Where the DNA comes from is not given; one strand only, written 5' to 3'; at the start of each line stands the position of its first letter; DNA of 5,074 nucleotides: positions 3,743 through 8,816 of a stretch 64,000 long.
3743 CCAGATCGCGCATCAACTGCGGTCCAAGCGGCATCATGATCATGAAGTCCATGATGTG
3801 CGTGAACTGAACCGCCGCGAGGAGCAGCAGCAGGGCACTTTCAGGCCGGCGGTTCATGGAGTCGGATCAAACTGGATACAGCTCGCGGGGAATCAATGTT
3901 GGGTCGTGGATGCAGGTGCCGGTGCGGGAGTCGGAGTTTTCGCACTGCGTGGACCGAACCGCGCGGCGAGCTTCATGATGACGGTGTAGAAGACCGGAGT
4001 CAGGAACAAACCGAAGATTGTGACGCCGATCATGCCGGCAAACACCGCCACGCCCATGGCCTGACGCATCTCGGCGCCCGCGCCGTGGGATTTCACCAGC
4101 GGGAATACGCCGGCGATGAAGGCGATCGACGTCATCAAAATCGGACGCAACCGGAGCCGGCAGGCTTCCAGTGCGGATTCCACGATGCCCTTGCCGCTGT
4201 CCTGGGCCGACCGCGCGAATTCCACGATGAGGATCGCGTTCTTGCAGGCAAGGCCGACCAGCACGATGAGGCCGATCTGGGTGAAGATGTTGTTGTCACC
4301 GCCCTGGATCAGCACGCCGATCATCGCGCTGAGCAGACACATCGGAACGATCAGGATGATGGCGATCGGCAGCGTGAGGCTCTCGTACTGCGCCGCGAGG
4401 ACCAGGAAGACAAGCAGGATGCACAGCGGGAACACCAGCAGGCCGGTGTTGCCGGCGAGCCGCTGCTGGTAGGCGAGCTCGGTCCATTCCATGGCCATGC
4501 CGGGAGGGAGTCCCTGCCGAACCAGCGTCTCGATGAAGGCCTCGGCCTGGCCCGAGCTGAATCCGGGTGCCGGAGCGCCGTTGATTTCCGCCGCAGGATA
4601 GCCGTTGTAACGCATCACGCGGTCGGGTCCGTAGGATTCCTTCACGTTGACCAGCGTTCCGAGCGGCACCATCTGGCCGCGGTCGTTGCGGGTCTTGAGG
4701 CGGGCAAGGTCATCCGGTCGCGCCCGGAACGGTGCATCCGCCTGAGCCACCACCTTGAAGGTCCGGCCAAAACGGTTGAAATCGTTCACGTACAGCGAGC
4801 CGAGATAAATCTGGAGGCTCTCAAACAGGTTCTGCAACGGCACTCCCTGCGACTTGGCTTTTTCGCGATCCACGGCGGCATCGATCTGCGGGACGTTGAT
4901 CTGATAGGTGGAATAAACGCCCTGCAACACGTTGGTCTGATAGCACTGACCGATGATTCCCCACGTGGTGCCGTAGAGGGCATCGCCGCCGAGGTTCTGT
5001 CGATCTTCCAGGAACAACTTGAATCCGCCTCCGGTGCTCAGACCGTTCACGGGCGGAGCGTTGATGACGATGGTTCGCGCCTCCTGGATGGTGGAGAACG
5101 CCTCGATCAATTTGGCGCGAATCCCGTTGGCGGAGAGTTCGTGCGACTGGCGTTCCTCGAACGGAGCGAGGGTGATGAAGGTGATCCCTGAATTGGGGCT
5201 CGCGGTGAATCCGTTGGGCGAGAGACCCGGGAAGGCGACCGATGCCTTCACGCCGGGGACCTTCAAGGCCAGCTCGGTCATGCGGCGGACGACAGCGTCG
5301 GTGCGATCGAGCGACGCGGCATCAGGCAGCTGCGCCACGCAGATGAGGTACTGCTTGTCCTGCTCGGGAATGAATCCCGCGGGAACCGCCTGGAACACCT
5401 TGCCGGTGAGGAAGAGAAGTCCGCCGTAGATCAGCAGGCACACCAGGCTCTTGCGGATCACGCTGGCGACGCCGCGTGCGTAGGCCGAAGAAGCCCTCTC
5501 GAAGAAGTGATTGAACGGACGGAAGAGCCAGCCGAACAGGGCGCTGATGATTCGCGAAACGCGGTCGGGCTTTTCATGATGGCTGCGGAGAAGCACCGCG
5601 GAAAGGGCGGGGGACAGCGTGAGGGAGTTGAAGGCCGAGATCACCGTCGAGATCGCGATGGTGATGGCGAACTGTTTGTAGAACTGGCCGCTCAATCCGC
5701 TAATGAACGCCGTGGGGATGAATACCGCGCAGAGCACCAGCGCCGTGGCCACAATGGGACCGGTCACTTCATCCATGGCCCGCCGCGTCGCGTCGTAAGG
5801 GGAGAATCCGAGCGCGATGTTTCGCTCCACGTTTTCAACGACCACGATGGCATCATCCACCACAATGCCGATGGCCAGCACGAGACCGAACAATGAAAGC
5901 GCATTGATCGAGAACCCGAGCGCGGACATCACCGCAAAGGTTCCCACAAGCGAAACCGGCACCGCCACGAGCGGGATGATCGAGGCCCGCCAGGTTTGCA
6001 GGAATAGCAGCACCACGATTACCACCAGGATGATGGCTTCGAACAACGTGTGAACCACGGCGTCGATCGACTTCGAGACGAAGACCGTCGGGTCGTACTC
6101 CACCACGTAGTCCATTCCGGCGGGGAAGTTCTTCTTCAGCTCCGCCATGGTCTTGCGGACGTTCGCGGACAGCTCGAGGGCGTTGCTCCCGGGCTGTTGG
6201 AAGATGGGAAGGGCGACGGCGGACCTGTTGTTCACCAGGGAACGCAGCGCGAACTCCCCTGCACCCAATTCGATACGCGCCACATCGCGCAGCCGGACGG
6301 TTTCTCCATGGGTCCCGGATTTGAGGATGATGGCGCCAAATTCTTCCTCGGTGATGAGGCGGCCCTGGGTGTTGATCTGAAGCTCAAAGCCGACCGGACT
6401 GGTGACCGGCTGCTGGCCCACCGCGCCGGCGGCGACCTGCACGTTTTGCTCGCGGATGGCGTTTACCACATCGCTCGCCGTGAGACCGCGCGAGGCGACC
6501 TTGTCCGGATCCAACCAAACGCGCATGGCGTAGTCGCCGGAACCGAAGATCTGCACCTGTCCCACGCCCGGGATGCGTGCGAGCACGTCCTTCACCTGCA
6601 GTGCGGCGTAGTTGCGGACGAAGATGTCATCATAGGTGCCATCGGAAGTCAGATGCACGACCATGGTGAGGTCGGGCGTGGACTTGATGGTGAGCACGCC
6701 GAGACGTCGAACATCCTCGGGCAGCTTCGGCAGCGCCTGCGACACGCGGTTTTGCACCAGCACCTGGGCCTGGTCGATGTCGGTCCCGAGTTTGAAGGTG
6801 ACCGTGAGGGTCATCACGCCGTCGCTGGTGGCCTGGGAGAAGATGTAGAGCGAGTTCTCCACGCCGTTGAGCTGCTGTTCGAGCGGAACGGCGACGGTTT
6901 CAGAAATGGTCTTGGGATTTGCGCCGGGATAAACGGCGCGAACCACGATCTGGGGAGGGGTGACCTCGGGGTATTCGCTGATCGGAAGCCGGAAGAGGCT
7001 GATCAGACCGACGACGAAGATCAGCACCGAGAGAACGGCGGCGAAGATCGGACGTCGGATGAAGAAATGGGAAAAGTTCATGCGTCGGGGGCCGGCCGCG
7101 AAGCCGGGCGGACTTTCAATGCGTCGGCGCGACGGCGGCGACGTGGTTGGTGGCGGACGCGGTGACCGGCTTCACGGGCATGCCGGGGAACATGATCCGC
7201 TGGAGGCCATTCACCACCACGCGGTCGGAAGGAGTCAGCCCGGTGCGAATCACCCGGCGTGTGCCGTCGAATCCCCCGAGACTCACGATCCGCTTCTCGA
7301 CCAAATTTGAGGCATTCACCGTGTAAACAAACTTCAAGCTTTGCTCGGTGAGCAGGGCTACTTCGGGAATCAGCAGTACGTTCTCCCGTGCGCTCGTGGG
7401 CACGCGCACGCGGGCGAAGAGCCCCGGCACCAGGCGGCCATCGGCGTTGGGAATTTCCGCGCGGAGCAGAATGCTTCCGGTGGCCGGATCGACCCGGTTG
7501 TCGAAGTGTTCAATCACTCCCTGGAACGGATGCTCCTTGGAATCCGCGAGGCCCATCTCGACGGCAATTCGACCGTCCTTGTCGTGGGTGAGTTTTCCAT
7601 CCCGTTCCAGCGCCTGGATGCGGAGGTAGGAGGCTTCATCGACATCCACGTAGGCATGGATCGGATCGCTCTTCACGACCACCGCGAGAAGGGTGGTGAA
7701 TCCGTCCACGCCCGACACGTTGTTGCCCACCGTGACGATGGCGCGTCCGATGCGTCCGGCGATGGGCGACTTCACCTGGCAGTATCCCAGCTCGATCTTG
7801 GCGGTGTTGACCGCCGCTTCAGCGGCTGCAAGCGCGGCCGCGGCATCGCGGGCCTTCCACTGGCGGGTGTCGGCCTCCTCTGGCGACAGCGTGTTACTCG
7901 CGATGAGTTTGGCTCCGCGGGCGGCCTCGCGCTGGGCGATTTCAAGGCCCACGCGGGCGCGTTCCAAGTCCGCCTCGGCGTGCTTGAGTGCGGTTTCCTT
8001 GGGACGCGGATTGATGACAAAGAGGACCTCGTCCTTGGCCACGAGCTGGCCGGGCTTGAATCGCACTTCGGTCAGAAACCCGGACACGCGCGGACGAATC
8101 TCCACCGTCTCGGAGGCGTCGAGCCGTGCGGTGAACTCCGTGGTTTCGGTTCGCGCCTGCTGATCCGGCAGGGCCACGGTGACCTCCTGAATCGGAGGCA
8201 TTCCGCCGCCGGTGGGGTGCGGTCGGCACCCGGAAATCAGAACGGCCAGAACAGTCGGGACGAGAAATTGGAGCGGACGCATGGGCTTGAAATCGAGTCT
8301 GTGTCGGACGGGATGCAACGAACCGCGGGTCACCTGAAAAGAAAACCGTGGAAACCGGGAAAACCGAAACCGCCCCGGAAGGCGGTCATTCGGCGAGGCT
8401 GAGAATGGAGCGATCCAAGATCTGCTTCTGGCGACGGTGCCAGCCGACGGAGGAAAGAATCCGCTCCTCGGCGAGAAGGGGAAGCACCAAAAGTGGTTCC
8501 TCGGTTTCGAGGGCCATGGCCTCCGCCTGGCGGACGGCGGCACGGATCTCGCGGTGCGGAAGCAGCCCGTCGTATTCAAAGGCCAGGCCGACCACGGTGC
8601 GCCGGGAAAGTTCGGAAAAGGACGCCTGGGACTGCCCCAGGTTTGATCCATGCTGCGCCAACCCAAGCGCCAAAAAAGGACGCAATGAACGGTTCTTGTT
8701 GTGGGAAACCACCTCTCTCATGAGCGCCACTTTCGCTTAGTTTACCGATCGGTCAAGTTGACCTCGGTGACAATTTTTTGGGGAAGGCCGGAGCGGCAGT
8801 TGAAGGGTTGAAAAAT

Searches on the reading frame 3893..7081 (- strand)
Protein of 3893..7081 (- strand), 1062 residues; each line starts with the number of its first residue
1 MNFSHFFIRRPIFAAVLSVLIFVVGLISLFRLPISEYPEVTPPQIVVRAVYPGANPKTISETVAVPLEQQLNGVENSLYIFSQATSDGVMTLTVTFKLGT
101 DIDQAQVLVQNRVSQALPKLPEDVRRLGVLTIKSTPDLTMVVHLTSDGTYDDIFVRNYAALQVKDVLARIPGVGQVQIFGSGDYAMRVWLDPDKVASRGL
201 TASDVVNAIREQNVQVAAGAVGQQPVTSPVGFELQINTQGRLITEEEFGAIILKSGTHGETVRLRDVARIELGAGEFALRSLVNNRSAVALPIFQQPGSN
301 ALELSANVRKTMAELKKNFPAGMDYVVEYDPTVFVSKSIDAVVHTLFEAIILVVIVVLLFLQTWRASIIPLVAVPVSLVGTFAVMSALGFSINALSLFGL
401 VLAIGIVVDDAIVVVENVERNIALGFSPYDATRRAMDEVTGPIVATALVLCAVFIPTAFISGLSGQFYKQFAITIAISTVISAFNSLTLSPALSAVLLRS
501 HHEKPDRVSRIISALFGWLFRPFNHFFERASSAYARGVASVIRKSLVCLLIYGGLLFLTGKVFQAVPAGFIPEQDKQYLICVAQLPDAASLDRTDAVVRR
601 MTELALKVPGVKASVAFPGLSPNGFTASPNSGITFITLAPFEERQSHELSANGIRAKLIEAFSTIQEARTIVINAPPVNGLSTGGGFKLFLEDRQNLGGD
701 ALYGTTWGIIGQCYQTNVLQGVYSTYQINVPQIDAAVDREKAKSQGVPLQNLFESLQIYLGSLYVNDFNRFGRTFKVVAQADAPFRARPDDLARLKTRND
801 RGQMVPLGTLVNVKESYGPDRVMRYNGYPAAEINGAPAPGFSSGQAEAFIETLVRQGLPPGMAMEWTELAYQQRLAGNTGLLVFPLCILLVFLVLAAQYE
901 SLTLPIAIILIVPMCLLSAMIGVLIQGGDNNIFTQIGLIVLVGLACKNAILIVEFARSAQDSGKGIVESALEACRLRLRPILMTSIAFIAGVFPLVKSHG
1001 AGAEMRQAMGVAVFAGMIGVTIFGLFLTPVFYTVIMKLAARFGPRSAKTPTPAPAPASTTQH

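Call 36: search_protein_families(library=pfam, proteins=[window:3893-7081:-], max_evalue=0.001)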
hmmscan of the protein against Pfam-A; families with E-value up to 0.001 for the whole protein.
window:3893-7081:- (1062 aa): 3 families
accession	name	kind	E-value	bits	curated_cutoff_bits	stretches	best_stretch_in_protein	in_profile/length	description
PF00873.25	ACR_tran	-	0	1162.5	28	1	3-1035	1-1020/1021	AcrB/AcrD/AcrF family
PF03176.21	MMPL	-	3.7e-10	39.7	20.5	1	348-508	151-313/333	MMPL family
PF02355.23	SecD_SecF_C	-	0.0002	21.2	20.5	1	340-496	31-185/189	Protein export membrane protein SecD/SecF, C-terminal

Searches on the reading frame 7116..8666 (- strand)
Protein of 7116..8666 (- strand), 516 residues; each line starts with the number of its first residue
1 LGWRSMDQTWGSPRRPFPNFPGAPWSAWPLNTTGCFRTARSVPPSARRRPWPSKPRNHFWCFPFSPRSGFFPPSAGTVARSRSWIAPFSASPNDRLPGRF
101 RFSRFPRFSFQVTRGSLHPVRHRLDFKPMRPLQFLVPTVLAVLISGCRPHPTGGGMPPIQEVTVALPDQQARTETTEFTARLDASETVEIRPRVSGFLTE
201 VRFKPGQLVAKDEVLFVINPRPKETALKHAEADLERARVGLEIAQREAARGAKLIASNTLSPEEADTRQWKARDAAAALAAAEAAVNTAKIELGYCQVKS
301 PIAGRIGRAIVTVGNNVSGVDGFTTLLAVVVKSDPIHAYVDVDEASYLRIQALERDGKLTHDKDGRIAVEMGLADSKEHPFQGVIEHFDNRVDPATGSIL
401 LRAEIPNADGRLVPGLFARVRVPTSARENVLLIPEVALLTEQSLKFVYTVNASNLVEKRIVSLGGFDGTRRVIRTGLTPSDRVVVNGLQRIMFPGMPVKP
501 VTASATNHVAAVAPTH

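Call 36: search_protein_families(library=pfam, proteins=[window:7116-8666:-], max_evalue=0.001)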
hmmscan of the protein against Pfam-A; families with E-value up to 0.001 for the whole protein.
window:7116-8666:- (516 aa): 3 families
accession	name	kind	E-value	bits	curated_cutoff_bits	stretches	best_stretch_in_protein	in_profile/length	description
PF16576.10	HlyD_D23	-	7.4e-09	35.6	30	1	182-418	14-214/214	Barrel-sandwich domain of CusB or HlyD membrane-fusion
PF13437.12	HlyD_3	-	2.3e-06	28.7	22.2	0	298-414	2-105/106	HlyD family secretion protein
PF13533.13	Biotin_lipoyl_2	-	0.00036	20.7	29.8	0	188-219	1-32/32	Biotin-lipoyl like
